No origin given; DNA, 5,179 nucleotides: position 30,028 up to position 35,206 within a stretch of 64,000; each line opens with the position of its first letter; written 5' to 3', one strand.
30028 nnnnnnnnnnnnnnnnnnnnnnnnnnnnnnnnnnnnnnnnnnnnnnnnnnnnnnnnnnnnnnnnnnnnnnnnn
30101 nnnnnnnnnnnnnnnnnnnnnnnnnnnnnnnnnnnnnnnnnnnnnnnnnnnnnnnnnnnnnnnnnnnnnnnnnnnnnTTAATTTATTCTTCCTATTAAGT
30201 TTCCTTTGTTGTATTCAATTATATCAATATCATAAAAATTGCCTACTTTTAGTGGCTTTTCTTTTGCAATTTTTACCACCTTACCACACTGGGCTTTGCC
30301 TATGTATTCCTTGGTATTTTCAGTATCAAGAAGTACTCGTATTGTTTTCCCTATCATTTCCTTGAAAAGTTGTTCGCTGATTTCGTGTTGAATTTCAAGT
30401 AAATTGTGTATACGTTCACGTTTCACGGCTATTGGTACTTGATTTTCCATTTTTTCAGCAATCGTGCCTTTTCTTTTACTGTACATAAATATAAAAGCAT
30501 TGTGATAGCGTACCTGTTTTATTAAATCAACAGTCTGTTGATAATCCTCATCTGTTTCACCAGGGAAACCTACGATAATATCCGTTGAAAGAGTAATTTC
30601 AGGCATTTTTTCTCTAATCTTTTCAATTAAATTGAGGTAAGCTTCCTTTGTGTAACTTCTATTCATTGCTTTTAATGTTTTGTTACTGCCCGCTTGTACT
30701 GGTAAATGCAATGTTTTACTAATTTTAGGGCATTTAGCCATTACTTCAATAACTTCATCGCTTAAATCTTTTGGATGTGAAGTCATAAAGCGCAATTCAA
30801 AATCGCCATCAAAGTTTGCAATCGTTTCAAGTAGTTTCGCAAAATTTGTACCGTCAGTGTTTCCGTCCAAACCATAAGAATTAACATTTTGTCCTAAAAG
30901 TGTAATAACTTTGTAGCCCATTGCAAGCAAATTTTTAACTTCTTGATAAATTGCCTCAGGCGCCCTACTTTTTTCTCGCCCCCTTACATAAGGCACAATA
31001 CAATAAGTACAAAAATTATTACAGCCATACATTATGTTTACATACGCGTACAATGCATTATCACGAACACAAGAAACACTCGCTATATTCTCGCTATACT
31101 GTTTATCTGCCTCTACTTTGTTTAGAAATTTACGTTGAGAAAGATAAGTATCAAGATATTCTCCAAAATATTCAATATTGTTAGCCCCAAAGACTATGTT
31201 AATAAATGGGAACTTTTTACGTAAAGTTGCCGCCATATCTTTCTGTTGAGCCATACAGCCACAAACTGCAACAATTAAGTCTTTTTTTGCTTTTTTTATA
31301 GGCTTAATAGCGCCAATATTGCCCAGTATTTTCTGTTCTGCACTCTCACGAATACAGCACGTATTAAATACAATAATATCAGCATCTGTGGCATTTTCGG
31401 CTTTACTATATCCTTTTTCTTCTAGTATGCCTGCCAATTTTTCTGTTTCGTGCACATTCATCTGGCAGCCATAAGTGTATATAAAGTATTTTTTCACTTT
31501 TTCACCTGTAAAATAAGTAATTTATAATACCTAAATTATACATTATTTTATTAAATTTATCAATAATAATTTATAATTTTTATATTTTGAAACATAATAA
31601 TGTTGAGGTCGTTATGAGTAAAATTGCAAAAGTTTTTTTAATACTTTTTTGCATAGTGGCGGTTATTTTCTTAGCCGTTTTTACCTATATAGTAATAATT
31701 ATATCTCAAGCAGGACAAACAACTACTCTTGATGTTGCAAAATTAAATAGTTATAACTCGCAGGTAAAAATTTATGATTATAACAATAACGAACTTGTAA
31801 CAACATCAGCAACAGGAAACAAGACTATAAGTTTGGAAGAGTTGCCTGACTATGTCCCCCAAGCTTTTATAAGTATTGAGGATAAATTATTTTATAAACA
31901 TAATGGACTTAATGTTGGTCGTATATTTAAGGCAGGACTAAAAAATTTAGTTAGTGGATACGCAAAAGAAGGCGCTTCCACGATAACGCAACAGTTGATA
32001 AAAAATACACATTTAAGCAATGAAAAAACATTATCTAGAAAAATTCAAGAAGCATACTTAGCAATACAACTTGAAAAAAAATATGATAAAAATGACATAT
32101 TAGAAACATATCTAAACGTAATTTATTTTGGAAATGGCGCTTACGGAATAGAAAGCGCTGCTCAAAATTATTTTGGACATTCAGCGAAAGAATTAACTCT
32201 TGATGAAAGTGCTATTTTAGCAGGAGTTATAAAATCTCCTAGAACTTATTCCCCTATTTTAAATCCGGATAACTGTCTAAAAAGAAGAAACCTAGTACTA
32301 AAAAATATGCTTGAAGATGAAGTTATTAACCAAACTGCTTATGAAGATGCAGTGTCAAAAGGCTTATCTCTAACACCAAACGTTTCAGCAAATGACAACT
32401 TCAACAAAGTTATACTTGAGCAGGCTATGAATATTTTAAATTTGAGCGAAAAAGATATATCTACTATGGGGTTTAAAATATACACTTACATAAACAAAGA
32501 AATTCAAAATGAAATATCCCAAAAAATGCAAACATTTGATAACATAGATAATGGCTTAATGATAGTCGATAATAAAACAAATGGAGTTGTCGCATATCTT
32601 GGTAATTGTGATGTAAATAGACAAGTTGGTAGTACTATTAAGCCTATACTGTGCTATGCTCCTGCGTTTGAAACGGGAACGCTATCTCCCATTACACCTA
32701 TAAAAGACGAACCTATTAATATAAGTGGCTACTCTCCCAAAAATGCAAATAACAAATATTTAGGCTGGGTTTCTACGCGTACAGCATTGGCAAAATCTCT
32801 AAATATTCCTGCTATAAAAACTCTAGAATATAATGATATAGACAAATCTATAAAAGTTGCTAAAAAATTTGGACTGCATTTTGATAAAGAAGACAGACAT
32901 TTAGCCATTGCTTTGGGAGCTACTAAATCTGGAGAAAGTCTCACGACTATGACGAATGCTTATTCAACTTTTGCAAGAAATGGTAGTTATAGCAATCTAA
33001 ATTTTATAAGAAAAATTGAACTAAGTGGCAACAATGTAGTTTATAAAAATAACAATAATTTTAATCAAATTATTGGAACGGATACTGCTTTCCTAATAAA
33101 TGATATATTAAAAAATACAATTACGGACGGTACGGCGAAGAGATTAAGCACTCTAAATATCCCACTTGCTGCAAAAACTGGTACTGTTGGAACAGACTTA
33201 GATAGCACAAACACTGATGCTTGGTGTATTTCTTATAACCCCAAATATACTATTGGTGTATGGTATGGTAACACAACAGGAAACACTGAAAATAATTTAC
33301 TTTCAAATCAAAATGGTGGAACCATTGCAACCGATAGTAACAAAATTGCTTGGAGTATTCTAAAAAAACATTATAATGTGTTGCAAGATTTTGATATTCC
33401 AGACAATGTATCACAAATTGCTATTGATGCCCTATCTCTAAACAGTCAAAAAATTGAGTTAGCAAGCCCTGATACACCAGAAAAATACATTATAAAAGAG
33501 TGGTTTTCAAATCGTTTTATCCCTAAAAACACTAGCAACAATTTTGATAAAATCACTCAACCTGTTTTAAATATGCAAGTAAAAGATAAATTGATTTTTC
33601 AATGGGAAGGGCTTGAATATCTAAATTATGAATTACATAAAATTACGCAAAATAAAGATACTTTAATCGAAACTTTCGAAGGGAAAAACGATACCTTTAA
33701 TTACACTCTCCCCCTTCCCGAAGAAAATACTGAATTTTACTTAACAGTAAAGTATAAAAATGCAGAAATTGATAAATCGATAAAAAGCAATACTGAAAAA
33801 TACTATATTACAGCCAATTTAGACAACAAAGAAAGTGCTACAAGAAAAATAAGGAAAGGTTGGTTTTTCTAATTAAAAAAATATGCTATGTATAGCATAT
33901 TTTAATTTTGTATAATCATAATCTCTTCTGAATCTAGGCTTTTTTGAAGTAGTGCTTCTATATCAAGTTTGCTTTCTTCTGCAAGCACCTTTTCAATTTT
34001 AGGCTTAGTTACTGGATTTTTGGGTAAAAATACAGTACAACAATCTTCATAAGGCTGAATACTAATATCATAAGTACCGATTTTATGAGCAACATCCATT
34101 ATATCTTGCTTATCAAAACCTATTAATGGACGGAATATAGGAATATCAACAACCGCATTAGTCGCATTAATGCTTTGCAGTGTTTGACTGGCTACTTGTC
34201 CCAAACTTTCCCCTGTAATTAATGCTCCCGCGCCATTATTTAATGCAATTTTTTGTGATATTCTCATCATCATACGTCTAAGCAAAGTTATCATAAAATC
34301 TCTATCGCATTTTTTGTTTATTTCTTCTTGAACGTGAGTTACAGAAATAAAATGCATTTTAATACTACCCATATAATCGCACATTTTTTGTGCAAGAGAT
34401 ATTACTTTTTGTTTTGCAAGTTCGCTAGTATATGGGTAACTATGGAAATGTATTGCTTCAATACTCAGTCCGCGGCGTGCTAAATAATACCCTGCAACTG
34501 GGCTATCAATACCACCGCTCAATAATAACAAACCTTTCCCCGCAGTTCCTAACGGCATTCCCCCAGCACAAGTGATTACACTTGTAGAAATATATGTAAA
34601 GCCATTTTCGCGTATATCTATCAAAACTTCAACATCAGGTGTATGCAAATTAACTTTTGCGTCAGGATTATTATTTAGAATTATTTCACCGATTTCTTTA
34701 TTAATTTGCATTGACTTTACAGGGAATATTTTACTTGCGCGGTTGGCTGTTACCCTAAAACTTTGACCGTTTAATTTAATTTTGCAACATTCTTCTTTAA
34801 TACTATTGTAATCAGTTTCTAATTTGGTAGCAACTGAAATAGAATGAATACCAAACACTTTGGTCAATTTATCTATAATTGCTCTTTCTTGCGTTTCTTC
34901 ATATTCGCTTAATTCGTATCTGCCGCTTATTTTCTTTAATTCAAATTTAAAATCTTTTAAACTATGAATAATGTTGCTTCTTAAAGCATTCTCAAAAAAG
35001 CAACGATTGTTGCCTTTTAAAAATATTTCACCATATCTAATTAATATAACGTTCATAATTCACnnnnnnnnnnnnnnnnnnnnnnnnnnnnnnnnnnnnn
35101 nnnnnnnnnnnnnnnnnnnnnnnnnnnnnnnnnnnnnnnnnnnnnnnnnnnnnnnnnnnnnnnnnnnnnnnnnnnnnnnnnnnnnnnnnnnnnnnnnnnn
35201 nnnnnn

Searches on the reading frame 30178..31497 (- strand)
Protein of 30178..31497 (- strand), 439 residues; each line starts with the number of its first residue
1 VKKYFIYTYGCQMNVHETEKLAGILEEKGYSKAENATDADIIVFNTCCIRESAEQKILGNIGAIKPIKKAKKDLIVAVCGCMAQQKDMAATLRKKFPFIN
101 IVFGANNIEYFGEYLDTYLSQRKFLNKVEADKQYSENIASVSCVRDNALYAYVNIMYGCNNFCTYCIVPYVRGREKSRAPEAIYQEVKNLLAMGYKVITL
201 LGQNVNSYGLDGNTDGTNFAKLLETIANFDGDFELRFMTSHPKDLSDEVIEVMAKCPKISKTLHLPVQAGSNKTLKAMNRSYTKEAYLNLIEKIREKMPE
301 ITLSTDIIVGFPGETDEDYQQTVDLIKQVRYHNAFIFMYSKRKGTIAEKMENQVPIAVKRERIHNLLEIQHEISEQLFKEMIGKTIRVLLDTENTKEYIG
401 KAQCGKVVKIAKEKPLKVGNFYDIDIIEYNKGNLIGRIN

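Call 41: search_protein_families(library=pfam, proteins=[window:30178-31497:-], max_evalue=0.00001)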
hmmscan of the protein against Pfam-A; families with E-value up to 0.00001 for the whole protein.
window:30178-31497:- (439 aa): 2 families
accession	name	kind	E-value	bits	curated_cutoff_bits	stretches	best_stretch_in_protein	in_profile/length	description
PF04055.27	Radical_SAM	-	1e-31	110.8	29.5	1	153-326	1-166/166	Radical SAM superfamily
PF00919.26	UPF0004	-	6.6e-29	100.3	27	1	3-104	1-98/98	Uncharacterized protein family UPF0004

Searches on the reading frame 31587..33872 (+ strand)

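Call 41: search_protein_families(library=pfam, proteins=[window:31587-33872:+], max_evalue=0.00001)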
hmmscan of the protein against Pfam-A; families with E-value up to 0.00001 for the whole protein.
window:31587-33872:+ (761 aa): 2 families
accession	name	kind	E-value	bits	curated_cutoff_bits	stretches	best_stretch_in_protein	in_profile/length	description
PF00912.28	Transgly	-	5.3e-64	215.4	27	1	74-241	10-177/178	Transglycosylase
PF00905.27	Transpeptidase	-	1.2e-18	67.8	22.1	1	325-560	4-278/299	Penicillin binding protein transpeptidase domain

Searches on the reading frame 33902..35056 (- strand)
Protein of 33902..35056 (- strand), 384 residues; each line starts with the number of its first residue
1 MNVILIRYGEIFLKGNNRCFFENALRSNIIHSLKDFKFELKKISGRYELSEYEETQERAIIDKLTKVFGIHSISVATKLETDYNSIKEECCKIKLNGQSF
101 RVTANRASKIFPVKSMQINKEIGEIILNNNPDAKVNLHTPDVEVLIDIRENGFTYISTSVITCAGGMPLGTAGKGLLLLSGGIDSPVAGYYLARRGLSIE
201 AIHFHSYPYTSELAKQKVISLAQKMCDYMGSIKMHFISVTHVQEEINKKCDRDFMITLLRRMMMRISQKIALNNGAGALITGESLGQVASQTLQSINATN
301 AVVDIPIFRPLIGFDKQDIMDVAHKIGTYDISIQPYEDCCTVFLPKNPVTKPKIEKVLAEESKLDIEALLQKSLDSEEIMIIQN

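Call 41: search_protein_families(library=pfam, proteins=[window:33902-35056:-], max_evalue=0.00001)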
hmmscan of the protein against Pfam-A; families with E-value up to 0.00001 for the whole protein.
window:33902-35056:- (384 aa): 4 families
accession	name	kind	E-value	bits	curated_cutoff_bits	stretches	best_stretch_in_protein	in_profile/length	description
PF02568.20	ThiI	-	7.8e-70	234.9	20.5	1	170-365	1-196/197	Thiamine biosynthesis protein (ThiI)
PF22025.1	ThiI_fer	-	1.1e-21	77.5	25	1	3-74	1-72/72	ThiI ferredoxin-like domain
PF02926.22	THUMP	-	7.3e-13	49.2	20.6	1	97-154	23-80/84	THUMP domain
PF06508.19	QueC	-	4.2e-07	30.1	22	0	176-243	3-64/210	Queuosine biosynthesis protein QueC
